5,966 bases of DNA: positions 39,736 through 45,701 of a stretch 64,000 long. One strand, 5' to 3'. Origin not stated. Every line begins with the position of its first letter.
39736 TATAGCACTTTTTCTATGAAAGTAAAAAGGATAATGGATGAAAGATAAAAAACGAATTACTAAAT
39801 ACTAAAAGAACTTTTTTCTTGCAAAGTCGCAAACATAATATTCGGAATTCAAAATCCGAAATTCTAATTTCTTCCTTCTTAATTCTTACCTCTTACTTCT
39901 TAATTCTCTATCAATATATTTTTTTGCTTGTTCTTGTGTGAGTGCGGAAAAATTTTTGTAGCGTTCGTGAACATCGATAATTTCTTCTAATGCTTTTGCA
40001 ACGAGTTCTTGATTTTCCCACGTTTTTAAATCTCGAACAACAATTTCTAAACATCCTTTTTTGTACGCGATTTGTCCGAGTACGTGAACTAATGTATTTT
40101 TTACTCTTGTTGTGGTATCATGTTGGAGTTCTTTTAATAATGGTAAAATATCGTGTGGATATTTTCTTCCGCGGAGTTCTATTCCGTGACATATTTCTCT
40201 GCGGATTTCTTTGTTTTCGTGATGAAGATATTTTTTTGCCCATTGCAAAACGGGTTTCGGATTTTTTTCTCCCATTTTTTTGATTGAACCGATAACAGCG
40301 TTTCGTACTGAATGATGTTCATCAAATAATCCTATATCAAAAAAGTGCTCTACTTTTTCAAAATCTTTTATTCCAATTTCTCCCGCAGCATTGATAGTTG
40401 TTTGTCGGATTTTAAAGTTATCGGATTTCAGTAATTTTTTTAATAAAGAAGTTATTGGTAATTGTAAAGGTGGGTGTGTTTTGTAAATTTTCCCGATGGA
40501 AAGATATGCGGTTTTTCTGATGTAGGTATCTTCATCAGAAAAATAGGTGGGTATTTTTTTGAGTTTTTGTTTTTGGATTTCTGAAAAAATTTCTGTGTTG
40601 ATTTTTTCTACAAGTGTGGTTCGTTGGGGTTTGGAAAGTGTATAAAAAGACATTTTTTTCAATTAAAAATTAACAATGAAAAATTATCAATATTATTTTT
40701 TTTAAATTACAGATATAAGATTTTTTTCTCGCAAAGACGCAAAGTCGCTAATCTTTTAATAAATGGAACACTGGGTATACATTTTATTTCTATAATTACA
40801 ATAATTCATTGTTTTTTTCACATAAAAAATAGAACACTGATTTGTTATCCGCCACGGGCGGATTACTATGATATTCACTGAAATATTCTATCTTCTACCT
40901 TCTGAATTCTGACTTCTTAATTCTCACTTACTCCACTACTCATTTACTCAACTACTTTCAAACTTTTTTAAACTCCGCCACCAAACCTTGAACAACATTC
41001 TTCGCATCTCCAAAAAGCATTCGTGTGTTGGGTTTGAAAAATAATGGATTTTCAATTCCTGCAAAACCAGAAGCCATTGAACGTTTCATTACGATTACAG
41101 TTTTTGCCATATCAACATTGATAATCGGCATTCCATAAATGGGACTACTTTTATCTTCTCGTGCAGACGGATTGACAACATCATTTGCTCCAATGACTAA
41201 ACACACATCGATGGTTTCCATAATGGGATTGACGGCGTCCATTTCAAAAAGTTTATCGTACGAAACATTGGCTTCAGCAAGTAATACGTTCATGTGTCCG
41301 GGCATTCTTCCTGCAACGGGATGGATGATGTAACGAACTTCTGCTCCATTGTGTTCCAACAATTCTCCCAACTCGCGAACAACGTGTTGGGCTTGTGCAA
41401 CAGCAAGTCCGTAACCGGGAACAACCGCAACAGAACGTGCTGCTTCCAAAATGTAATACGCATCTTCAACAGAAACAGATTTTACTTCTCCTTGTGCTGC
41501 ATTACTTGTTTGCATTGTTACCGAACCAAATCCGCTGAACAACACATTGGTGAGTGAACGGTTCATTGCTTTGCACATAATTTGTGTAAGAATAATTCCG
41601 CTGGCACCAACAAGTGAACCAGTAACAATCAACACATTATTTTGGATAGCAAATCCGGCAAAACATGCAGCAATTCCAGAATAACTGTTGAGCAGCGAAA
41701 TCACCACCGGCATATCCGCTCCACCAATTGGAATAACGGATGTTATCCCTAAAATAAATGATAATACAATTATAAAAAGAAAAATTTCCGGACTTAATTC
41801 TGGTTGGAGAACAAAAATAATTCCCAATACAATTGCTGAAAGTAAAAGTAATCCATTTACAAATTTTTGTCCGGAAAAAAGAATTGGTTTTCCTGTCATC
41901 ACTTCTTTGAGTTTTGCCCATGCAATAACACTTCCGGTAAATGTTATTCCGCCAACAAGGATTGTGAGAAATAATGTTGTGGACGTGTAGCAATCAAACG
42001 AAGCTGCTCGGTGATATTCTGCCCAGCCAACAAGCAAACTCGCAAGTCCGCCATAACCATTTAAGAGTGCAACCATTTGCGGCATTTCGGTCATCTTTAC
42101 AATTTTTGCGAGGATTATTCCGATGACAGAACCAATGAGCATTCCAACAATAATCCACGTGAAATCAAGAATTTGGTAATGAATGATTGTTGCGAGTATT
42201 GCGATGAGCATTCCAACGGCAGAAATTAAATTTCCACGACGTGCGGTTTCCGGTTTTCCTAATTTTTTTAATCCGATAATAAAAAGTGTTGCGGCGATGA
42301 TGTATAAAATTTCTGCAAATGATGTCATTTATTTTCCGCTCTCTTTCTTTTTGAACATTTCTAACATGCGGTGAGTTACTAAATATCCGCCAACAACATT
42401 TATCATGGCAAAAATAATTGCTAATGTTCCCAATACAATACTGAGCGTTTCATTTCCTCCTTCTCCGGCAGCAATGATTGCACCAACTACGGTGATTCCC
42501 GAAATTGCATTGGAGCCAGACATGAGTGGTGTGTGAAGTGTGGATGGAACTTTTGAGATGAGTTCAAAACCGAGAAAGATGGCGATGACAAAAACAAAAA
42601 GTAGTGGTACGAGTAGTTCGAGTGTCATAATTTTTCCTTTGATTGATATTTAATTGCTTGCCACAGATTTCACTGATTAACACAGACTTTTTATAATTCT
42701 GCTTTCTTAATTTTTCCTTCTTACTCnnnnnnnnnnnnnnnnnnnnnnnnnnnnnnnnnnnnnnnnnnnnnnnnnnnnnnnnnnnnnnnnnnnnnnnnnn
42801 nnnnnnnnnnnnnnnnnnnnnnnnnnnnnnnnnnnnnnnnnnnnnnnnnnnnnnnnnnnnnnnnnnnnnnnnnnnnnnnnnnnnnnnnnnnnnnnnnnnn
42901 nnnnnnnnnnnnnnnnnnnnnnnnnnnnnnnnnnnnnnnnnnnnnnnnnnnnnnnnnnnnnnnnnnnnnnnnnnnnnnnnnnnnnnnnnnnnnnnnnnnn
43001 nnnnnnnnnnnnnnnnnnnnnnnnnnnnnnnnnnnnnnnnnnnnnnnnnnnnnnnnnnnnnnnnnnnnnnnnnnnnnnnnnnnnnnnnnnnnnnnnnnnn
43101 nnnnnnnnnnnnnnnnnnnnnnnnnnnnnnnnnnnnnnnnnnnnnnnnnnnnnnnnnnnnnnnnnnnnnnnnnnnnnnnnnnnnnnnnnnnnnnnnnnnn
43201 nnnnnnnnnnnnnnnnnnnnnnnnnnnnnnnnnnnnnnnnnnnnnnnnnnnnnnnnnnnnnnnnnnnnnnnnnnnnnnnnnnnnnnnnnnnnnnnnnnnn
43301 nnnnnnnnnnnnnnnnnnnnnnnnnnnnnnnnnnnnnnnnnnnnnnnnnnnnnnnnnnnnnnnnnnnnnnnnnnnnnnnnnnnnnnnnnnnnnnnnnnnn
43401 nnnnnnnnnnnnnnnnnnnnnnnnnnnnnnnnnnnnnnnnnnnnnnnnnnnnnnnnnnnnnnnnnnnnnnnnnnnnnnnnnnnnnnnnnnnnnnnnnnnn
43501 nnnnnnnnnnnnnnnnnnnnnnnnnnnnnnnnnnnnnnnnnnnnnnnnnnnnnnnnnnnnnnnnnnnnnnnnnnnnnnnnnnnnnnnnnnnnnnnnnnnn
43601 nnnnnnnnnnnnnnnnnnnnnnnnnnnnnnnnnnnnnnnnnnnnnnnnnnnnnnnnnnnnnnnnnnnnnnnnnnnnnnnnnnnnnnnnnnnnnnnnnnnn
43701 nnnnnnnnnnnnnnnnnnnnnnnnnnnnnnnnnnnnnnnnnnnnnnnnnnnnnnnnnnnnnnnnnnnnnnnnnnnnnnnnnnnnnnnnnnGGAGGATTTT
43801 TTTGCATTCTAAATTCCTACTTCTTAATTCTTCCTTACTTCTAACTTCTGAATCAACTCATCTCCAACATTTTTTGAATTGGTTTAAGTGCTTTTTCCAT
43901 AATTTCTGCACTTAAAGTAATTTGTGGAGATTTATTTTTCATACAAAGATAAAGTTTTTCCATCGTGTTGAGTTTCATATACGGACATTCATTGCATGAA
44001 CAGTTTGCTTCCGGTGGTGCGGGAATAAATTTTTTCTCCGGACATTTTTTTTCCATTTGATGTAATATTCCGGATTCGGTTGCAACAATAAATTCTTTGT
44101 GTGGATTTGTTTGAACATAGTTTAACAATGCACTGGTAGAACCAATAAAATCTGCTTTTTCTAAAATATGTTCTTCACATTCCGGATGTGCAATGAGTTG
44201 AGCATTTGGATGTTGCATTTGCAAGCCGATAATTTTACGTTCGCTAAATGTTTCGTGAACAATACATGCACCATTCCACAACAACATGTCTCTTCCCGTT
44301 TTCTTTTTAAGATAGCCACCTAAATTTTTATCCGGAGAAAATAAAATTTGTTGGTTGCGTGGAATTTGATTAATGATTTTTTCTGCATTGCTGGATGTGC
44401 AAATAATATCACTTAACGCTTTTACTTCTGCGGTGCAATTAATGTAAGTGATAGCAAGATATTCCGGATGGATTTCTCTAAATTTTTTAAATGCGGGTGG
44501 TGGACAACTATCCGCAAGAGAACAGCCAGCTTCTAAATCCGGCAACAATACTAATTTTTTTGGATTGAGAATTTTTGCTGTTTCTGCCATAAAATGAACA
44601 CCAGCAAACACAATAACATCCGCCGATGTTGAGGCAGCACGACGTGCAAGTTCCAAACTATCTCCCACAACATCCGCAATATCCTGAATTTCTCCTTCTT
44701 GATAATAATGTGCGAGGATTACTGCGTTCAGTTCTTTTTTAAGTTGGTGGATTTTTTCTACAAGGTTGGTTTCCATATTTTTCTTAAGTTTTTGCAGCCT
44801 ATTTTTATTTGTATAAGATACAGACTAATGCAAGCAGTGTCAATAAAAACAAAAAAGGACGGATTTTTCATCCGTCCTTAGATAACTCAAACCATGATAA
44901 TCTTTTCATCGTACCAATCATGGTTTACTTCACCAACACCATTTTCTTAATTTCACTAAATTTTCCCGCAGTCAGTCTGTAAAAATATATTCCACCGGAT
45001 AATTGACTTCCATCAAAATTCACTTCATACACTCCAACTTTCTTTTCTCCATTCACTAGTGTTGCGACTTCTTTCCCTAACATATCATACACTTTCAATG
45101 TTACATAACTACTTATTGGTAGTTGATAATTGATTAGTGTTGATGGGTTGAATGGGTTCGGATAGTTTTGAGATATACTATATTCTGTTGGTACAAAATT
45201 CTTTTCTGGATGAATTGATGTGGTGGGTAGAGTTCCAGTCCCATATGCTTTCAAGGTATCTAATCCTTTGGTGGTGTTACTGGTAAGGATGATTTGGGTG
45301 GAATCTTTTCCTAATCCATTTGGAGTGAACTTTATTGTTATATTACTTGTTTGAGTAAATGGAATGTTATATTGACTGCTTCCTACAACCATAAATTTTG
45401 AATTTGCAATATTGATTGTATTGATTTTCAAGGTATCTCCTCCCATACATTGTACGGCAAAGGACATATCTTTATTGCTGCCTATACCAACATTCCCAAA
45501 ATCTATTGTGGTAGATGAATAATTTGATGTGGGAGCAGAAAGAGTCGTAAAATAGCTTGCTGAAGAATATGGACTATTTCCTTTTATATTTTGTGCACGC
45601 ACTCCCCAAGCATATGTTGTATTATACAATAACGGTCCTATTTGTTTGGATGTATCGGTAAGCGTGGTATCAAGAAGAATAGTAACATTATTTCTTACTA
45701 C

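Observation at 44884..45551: About 670-bp identical block shared by two LRR/T9SS surface-protein genes that flank dnaG; N-terminal LRR arrays have diverged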

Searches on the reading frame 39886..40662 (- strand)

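Call 39: search_protein_families(library=pfam, proteins=[window:39886-40662:-], max_evalue=0.0001)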
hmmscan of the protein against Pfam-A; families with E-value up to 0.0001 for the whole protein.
window:39886-40662:- (258 aa): 5 families
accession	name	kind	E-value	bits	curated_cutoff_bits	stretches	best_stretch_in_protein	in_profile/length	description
PF13646.12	HEAT_2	-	1.1e-13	51.7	27.7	0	143-201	5-61/88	HEAT repeats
PF02985.28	HEAT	-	9.9e-10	38.2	23.5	0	40-62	8-30/31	HEAT repeat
PF12717.13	Cnd1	-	2e-06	28.4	26.4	0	27-100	16-89/162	non-SMC mitotic condensation complex subunit 1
PF01602.26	Adaptin_N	-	4.3e-06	26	37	0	28-96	110-178/524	Adaptin N terminal region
PF20168.4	PDS5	-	9.6e-05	20.8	27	0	41-250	293-504/1053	Sister chromatid cohesion protein PDS5 protein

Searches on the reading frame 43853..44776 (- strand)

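Call 8: search_protein_families(library=pfam, proteins=[window:43853-44776:-], max_evalue=0.01)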
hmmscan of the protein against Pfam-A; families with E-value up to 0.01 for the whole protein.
window:43853-44776:- (307 aa): 1 family
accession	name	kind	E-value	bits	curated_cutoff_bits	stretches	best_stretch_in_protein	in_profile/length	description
PF02445.21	NadA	-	4e-124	414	27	1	7-305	1-295/295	Quinolinate synthetase A protein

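Call 9: search_protein_families(library=ncbifam, proteins=[window:43853-44776:-], max_evalue=0.01)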
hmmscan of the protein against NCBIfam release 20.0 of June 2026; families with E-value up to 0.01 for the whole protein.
window:43853-44776:- (307 aa): 5 families
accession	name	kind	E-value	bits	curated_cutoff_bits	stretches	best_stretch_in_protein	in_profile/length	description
NF006878.0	PRK09375.1-2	equivalog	2e-141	470.5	294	1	2-307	3-305/306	quinolinate synthase NadA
TIGR00550.1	nadA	equivalog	3.8e-123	410.6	262.9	1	3-307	4-309/309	quinolinate synthase NadA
NF006884.0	PRK09375.2-5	equivalog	3.6e-46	157.7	691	2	3-161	70-250/426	quinolinate synthase NadA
NF006882.0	PRK09375.2-3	equivalog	1.7e-20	73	561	2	18-154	74-227/447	quinolinate synthase NadA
TIGR02954.1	Sig70_famx3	hypoth_equivalog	0.0026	17.5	188.5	1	4-37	112-145/170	RNA polymerase sigma-70 factor, TIGR02954 family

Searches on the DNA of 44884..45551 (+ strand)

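Call 55: search_dna_similar(query=window:44884-45551:+, collection=plasmids, mode=distant, max_rows=5)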
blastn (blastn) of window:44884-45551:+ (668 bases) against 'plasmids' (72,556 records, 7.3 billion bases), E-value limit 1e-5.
No match.

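Call 56: search_dna_similar(query=window:44884-45551:+, collection=phages, mode=distant, max_rows=5)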
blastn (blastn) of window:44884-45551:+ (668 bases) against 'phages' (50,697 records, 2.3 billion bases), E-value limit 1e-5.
No match.
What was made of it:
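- On Mobile element (IS, MITE or integrated element) present twice: It matches nothing in the plasmid or phage collections (calls 55, 56).
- The block matches nothing in the plasmid or phage collections (calls 55, 56).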

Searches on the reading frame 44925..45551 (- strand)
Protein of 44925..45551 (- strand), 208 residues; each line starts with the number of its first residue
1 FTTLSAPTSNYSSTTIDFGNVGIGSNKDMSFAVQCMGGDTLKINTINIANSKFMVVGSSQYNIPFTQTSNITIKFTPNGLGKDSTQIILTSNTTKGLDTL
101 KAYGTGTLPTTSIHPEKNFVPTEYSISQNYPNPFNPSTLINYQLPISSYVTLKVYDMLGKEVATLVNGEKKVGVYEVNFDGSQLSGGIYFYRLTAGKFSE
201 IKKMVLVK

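Call 28: find_related_loci(query=window:44925-45551:-, collection=metagenome_contigs, flank=6000)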
Query window:44925-45551:- (208 aa) in metagenome_contigs; peptide patterns used: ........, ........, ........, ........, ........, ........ (x = any residue, [..] = any of these).
600 stretches matched a pattern (row limit reached: there are more); 592 encode a relative of the query (tblastn E <= 1e-3); the best 80 are kept; 80 distinct loci.
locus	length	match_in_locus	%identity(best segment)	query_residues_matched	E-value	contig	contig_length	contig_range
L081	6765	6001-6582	43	15-208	3e-43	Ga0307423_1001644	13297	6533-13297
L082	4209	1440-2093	37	6-208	7e-37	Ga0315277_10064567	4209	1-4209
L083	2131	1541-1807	62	120-208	9e-36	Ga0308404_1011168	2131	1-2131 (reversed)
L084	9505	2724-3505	60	108-208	1e-35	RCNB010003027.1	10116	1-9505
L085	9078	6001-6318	55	100-208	6e-35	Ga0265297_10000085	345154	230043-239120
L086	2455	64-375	53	104-208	3e-34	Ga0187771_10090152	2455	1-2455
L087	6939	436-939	44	54-208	7e-34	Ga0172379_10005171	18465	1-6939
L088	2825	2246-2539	57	111-208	7e-34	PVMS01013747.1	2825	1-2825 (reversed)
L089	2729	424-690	60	120-208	7e-34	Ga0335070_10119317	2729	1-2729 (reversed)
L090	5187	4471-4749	59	116-208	1e-33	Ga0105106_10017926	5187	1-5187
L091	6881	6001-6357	52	107-208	2e-33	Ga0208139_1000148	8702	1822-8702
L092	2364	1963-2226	61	121-208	2e-33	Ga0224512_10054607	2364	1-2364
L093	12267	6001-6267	62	120-208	3e-33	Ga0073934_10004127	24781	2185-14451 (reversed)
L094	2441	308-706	48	71-208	4e-33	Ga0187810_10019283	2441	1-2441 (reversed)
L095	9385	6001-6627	35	23-208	2e-33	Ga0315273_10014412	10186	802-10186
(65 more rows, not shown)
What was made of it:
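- Tried and rejected: The metagenome scan with the tail gave at best 43% identity over the whole tail and 62% over the sorting domain (call 28).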
